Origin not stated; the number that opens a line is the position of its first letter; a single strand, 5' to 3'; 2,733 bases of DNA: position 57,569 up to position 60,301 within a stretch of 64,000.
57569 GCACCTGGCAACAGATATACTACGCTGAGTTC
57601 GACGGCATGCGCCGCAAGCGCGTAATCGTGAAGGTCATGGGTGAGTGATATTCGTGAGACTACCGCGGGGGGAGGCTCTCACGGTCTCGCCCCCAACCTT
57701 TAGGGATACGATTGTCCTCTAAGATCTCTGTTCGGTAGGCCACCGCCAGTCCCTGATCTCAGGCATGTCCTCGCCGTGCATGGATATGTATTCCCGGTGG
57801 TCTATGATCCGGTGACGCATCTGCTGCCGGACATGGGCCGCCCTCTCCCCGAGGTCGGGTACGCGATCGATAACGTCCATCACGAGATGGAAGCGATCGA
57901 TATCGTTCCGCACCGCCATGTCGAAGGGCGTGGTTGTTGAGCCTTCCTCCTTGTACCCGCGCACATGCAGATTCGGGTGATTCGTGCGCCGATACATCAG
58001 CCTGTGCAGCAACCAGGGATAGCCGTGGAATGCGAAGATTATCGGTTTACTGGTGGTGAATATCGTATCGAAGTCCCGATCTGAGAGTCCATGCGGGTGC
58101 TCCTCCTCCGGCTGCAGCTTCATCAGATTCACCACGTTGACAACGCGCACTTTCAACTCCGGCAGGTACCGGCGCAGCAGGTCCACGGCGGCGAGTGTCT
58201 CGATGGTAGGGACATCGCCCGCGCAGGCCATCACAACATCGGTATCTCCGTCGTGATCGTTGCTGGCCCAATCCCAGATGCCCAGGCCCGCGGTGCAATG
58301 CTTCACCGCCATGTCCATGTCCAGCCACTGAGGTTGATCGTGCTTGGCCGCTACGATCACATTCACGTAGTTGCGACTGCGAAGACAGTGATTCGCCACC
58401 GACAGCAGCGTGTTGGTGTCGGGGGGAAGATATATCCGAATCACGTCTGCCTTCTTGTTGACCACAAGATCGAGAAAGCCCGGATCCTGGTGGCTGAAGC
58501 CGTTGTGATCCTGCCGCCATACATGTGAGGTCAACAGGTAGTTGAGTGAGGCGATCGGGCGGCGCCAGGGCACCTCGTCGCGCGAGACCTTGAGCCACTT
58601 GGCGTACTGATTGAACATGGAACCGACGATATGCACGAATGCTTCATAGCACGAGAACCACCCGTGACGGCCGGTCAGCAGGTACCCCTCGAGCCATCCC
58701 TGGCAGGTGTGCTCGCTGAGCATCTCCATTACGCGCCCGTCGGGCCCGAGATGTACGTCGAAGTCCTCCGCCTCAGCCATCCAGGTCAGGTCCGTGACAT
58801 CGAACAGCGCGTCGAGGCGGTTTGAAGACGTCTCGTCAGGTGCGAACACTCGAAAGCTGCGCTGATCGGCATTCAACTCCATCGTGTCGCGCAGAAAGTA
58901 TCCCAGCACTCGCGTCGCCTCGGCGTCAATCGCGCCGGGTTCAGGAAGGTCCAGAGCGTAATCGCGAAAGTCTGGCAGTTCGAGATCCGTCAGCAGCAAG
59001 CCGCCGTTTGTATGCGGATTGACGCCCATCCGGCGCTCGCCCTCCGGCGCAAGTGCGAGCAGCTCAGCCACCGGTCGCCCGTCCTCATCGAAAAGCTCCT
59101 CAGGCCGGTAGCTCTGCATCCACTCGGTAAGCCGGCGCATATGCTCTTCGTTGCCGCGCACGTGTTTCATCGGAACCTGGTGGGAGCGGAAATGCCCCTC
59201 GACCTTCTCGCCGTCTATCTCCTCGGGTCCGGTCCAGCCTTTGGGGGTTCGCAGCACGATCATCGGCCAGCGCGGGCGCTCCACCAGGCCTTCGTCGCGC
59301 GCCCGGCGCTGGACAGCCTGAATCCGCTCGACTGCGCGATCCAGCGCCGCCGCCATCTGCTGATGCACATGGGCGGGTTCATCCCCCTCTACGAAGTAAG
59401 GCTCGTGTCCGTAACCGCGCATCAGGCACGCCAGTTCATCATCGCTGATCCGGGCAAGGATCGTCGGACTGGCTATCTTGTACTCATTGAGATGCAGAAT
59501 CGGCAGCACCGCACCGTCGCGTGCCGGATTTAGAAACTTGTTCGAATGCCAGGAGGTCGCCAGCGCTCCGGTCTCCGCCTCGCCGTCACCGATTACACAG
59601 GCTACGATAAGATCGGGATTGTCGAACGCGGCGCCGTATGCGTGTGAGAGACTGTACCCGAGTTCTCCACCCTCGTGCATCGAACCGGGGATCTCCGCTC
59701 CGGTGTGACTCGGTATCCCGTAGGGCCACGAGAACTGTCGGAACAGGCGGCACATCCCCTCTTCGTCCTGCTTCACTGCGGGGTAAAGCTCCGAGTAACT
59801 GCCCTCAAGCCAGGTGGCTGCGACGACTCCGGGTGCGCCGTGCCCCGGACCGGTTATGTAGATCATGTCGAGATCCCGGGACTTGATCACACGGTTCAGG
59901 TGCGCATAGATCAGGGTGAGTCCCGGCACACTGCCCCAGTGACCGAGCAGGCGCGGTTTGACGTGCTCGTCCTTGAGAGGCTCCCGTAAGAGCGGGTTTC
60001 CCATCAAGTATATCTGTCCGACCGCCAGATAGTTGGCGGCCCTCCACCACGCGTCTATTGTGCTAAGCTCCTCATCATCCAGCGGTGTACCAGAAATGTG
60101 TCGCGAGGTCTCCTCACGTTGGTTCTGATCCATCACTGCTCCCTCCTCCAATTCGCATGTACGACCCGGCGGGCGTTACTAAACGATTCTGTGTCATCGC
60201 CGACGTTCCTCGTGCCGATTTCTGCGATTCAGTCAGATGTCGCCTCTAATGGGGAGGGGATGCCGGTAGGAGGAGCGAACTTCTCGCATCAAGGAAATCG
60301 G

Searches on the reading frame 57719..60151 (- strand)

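Call 17: search_protein_families(library=pfam, proteins=[window:57719-60151:-], max_evalue=0.0001)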
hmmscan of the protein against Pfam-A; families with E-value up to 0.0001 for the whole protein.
window:57719-60151:- (810 aa): 3 families
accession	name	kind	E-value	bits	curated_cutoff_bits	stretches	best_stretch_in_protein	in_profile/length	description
PF09364.15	XFP_N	-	3.7e-172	572.6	23.7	1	24-385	2-363/364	XFP N-terminal domain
PF09363.15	XFP_C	-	5.1e-98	326.9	23.4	1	603-804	1-202/202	XFP C-terminal domain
PF03894.20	XFP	-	4.4e-83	277.8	22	1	415-592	2-177/177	D-xylulose 5-phosphate/D-fructose 6-phosphate phosphoketolase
